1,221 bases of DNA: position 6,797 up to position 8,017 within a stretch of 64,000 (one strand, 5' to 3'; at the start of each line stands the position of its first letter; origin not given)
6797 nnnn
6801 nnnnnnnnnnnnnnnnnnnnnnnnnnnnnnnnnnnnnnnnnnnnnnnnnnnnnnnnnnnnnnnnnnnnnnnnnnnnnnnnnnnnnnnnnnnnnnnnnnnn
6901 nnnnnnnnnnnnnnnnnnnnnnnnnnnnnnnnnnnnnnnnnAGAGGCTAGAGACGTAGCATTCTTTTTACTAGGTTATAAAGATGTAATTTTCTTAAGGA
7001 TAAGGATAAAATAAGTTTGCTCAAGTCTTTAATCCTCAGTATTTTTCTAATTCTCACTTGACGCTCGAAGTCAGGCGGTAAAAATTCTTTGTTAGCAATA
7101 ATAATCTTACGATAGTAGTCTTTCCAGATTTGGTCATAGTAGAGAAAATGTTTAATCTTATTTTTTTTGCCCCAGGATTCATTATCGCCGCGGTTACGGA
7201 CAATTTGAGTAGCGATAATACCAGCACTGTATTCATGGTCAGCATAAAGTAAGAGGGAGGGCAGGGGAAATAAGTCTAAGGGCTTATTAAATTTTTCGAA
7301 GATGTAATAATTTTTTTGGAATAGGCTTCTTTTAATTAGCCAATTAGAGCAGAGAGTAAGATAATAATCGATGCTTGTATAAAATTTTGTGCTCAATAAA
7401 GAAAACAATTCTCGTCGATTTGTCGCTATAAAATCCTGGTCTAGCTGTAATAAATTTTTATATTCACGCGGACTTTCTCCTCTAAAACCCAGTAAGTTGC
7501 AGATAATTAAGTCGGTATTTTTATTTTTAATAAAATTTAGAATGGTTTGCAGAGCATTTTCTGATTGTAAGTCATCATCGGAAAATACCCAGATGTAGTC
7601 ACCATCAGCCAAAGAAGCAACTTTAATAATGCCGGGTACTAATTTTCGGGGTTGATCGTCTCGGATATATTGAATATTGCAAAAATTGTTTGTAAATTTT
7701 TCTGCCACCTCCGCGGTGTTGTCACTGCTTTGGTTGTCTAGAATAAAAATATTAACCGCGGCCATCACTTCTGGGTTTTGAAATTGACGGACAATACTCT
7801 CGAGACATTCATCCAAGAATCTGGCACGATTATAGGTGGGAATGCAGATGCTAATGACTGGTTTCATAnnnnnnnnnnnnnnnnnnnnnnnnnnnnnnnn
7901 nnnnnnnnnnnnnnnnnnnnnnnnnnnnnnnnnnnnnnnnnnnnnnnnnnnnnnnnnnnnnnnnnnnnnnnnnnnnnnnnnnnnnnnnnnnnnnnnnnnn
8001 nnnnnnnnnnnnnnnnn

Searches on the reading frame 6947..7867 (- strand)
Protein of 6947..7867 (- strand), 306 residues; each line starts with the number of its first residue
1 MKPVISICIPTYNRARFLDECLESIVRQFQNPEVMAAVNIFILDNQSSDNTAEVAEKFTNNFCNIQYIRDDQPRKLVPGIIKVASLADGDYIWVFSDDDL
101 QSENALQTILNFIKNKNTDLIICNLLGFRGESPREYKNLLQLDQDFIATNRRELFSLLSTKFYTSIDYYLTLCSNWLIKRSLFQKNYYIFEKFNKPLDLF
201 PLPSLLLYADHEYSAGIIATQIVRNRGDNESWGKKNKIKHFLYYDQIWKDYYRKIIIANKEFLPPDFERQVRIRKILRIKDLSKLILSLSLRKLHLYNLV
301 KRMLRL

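Call 6: search_protein_families(library=pfam, proteins=[window:6947-7867:-], max_evalue=0.01)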
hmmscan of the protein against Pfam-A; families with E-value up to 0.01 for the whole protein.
window:6947-7867:- (306 aa): 4 families
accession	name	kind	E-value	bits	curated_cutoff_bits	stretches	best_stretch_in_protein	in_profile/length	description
PF00535.33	Glycos_transf_2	-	8.6e-27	94.6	23.3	1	6-184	1-165/168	Glycosyl transferase family 2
PF13641.12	Glyco_tranf_2_3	-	4.6e-10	40.3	27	1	5-118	3-116/230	Glycosyltransferase like family 2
PF10111.15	Glyco_tranf_2_2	-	0.00073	19.5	27.3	1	7-184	4-176/276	Glycosyltransferase like family 2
PF00483.29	NTP_transferase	-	0.0015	18.6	21.2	1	40-121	50-133/245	Nucleotidyl transferase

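Call 7: search_protein_families(library=ncbifam, proteins=[window:6947-7867:-], max_evalue=0.001)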
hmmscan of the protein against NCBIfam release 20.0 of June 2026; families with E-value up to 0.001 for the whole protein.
window:6947-7867:- (306 aa): 17 families
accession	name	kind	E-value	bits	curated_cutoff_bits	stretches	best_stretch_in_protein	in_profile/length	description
NF007482.0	PRK10073.1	equivalog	7.7e-12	44.8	423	1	3-124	6-121/334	glycosyltransferase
NF050050.1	ProtGlycPglI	equivalog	1.6e-11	44.1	500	1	2-121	1-116/306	GalNAc(5)-diNAcBac-PP-undecaprenol beta-1,3-glucosyltransferase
NF038302.1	EPS_HpsE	equivalog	1e-10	41.1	300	1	5-117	3-115/307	hormogonium polysaccharide biosynthesis glycosyltransferase HpsE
NF053739.1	GlytfEpsEBac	equivalog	2.3e-10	39.9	450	1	3-120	1-114/265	glycosyltransferase EpsE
TIGR03111.1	glyc2_xrt_Gpos1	hypoth_equivalog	5.2e-10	38.7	363.95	1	3-122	49-166/439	TIGR03111 family XrtG-associated glycosyltransferase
TIGR04440.1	glyco_TIGR04440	domain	1.9e-07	31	70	1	6-124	3-118/215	TIGR00180 family glycosyltransferase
NF047683.1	TeichurnBiosyTuaG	equivalog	2.7e-07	30.5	400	1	2-118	5-116/252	teichuronic acid biosynthesis protein TuaG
NF041875.1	EPS_EpsD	equivalog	5.3e-07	29.4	370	1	5-118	1-109/325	exopolysaccharide biosynthesis glycosyltransferase EpsD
TIGR03937.1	PgaC_IcaA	equivalog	2.1e-06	27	422.3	1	3-115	45-152/407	poly-beta-1,6-N-acetyl-D-glucosamine synthase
TIGR04283.1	glyco_like_mftF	equivalog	3.6e-06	26.7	182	1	5-119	1-103/221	TIGR04283 family arsenosugar biosynthesis glycosyltransferase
TIGR03469.1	HpnB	hypoth_equivalog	1.2e-05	24.5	379.25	1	3-62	44-99/386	hopene-associated glycosyltransferase HpnB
NF010496.0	PRK13915.1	equivalog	1.8e-05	23.9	262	1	4-103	32-130/307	glucosyl-3-phosphoglycerate synthase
NF007453.0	PRK10018.1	equivalog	3.7e-05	23.5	382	1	2-118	5-116/280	colanic acid biosynthesis glycosyltransferase WcaA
NF047588.1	GlcsyltransPgfSStrep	equivalog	4.5e-05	22.8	500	1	5-106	3-102/308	glycosyltransferase PgfS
TIGR04017.1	WcaA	equivalog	9e-05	22.2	495.75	1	2-118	4-115/279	colanic acid biosynthesis glycosyltransferase WcaA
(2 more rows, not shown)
